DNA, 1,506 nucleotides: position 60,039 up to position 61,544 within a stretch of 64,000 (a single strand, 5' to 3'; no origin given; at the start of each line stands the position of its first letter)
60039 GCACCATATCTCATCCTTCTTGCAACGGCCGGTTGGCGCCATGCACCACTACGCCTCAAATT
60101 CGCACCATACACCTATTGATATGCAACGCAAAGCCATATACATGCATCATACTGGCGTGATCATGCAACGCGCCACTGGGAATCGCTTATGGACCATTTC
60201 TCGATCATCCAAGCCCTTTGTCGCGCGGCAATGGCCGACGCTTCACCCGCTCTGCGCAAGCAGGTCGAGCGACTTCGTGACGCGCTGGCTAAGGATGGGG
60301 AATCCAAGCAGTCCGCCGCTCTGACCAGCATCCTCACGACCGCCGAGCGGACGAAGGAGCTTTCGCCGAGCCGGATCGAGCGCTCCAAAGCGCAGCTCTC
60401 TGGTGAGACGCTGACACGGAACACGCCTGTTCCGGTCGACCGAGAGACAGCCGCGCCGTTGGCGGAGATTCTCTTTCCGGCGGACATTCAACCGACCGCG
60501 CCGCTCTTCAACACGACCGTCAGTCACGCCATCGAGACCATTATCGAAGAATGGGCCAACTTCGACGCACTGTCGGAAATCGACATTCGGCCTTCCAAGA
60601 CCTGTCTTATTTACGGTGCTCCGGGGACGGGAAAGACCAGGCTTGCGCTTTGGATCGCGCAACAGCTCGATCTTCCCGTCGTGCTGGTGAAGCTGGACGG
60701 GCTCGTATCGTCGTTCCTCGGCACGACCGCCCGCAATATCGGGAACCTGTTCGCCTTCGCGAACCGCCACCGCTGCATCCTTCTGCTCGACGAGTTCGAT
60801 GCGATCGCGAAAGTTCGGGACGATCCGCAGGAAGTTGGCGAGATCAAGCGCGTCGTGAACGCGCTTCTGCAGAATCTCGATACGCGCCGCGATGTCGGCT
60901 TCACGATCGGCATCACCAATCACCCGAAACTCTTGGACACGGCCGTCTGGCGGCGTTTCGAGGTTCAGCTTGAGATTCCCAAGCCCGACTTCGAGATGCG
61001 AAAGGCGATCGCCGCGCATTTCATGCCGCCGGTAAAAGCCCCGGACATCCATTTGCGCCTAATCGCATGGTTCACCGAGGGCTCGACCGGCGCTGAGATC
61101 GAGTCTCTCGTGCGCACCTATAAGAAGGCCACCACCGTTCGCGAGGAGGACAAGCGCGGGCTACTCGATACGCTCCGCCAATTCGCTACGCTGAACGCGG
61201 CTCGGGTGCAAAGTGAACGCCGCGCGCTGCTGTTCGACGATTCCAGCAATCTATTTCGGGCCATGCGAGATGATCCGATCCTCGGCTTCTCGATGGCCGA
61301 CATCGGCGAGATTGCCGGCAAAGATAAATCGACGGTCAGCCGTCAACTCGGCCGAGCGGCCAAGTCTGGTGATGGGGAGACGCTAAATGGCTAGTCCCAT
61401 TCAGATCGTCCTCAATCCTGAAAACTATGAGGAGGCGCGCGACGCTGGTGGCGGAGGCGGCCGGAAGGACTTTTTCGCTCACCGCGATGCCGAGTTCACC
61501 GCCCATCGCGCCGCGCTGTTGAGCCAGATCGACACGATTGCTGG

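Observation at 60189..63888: Translationally coupled AAA+ ATPase + cytoplasmic S8 subtilase pair on a mobile island: candidate defence or abortive-infection module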

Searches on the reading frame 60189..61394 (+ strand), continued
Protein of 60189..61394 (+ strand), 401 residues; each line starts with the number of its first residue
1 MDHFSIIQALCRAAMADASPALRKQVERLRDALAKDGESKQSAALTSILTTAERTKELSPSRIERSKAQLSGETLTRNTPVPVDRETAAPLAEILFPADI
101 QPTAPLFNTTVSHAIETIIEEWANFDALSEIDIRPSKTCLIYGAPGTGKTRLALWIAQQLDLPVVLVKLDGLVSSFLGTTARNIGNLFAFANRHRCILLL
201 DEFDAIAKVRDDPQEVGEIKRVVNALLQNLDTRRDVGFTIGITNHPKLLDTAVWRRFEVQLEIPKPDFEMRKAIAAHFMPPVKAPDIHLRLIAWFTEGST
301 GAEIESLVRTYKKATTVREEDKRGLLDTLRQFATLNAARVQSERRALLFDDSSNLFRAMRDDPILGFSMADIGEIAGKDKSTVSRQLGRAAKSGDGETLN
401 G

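Call 91: get_annotated_region(hit=H44, flank=3500)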
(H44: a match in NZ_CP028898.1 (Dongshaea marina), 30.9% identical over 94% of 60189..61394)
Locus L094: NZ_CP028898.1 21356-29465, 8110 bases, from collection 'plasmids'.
description: Dongshaea marina strain DM2 plasmid unnamed, complete sequence
organism: Dongshaea marina (NCBI taxid 2047966)
taxonomy: Bacteria; Pseudomonadota; Gammaproteobacteria; Aeromonadales; Aeromonadaceae; Dongshaea; Dongshaea marina
host: -; source: bacteria cell; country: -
typing (MOB-suite, as given by PLSDB): mobilizable; relaxase MOBP
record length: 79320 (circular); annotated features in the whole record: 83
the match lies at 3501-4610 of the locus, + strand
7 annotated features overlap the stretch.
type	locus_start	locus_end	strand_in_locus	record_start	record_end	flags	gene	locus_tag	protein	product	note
CDS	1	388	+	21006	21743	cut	stbB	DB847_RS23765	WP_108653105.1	StbB family protein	-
CDS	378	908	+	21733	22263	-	-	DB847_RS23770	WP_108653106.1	hypothetical protein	-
CDS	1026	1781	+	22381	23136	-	virB5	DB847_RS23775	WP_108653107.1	P-type DNA transfer protein VirB5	-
CDS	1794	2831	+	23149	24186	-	-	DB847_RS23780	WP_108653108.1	type IV secretion system protein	-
CDS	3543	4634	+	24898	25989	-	-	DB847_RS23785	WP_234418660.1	ATP-binding protein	-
CDS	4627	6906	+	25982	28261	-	iteS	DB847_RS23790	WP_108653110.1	S8 family anti-phage peptidase IteS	GO:0051607 - defense response to virus [Evidence IEA]; GO:0006508 - proteolysis [Evidence IEA]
CDS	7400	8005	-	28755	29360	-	-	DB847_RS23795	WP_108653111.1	hypothetical protein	-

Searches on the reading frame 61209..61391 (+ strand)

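Call 64: search_protein_families(library=pfam, proteins=[window:61209-61391:+], max_evalue=10)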
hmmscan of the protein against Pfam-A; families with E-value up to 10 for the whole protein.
window:61209-61391:+ (61 aa): 5 families
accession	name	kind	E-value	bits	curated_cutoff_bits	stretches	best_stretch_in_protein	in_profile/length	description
PF13936.12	HTH_38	-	0.0028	17.8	27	1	26-49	20-43/44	Helix-turn-helix domain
PF20432.4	Xre-like-HTH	-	0.0043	17.8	25.8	1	3-49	6-46/63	Antitoxin Xre-like helix-turn-helix domain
PF08281.18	Sigma70_r4_2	-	0.0083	16.2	25.7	1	25-52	25-52/54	Sigma-70, region 4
PF12802.13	MarR_2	-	0.012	16.2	27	1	27-54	21-48/61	MarR family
PF13545.12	HTH_Crp_2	-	0.06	13.8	27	1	23-53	18-49/70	Crp-like helix-turn-helix domain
